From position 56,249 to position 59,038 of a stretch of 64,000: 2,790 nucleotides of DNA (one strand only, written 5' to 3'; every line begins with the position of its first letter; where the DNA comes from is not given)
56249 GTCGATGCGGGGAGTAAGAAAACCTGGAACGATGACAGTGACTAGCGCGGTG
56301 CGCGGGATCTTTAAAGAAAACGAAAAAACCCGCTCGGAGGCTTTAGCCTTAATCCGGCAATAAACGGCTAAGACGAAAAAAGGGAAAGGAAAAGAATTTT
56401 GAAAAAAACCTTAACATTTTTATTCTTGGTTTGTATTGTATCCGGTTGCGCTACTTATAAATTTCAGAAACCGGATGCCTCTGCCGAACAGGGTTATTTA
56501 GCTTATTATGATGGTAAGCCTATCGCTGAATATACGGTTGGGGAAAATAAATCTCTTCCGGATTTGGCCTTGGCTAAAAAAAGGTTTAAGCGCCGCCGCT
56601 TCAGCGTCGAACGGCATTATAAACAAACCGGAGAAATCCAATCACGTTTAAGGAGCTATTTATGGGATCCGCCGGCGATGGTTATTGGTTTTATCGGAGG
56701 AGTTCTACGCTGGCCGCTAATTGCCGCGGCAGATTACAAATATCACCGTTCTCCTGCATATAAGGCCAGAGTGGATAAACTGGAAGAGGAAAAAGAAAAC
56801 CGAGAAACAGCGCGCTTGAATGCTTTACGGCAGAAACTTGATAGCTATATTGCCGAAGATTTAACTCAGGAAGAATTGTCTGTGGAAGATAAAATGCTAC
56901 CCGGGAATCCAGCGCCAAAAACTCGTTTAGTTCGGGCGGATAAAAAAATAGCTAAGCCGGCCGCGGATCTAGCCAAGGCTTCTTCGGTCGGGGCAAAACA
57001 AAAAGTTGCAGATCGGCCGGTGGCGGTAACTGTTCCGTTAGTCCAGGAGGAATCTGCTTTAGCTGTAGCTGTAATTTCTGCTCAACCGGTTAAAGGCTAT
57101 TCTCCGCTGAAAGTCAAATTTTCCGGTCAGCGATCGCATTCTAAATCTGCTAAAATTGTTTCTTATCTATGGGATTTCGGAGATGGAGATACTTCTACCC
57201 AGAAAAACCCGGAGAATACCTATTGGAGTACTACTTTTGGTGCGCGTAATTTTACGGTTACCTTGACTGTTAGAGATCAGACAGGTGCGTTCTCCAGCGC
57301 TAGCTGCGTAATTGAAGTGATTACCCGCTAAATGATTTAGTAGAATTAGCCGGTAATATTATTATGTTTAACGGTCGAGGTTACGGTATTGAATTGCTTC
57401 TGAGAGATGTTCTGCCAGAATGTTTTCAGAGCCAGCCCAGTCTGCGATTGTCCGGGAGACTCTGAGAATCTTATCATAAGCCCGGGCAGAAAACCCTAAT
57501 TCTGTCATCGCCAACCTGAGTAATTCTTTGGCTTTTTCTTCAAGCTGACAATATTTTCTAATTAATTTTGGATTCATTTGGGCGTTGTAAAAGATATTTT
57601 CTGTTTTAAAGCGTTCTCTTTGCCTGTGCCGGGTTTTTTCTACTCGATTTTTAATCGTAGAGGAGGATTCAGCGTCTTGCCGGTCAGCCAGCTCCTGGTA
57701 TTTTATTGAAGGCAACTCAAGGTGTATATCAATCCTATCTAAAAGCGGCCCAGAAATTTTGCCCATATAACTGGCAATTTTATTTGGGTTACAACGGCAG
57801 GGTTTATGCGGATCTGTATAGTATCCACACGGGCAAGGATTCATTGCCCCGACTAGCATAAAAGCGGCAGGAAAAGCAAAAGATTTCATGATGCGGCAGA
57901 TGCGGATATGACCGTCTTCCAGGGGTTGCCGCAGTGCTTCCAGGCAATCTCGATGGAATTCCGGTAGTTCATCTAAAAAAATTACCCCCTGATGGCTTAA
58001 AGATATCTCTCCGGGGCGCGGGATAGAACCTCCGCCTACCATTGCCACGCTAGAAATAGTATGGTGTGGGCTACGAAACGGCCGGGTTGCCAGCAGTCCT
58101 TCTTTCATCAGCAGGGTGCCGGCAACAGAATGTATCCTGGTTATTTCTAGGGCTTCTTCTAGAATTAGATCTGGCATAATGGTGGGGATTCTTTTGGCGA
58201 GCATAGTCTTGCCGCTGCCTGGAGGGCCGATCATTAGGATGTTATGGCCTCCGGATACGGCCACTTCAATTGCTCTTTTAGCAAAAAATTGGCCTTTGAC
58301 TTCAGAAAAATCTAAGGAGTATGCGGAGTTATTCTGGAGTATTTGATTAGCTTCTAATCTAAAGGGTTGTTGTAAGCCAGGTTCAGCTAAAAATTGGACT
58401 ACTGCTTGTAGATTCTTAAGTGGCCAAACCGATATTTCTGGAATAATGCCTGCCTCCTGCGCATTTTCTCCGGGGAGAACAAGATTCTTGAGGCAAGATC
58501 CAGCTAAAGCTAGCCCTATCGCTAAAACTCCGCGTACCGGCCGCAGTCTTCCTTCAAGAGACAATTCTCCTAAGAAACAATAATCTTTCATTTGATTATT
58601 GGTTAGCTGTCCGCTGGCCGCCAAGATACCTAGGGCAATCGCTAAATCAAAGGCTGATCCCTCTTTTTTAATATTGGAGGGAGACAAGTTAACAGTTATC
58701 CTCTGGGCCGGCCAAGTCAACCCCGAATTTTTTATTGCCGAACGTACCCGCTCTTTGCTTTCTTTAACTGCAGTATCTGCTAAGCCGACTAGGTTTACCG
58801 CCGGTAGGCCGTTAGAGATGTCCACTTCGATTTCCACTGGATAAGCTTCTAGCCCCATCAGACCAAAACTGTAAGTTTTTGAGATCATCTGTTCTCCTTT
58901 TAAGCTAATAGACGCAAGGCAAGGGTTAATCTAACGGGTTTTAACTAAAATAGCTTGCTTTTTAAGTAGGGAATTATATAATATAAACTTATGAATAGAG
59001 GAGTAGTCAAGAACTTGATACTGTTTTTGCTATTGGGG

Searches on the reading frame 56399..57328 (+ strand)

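Call 85: search_protein_families(library=pfam, proteins=[window:56399-57328:+], max_evalue=0.0001)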
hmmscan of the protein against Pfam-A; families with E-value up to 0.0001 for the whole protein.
window:56399-57328:+ (310 aa): 3 families
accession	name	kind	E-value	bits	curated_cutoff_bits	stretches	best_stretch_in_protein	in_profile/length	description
PF18911.6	PKD_4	-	3e-14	53.3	27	1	236-300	17-78/85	PKD domain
PF00801.26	PKD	-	9.4e-09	35.6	23.5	1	234-299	12-73/80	PKD domain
PF22352.2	K319L-like_PKD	-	3.3e-05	24.2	27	1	239-307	14-84/84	K319L-like, PKD domain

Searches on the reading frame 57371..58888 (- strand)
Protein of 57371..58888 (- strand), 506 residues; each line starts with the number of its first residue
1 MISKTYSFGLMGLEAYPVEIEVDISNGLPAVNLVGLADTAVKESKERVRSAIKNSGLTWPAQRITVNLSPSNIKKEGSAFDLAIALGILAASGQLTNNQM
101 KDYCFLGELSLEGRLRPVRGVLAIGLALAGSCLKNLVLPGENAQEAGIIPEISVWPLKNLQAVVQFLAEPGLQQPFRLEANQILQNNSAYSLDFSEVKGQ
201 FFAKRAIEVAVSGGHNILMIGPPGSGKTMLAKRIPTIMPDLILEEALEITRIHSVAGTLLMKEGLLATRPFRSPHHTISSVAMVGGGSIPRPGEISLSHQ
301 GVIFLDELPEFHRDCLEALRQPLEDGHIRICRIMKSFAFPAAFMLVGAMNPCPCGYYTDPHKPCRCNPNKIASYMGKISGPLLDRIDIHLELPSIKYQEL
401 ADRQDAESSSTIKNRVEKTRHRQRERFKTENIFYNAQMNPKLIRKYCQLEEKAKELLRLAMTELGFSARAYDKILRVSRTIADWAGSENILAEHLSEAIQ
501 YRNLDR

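Call 85: search_protein_families(library=pfam, proteins=[window:57371-58888:-], max_evalue=0.0001)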
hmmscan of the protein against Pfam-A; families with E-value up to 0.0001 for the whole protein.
window:57371-58888:- (506 aa): 5 families
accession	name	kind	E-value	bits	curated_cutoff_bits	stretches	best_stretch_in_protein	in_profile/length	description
PF01078.27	Mg_chelatase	-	7.8e-93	310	20.3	1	193-399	1-206/207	Magnesium chelatase, subunit ChlI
PF13541.12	ChlI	-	2.4e-46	157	27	1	20-142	1-121/121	Subunit ChlI of Mg-chelatase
PF13335.12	Mg_chelatase_C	-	1.5e-32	112.5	26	1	407-502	2-94/94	Magnesium chelatase, subunit ChlI C-terminal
PF07728.20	AAA_5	-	2.8e-09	37.5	22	1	216-353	1-125/139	AAA domain (dynein-related subfamily)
PF05362.19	Lon_C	-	2.3e-05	24.5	21.1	1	19-151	44-181/205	Lon protease (S16) C-terminal proteolytic domain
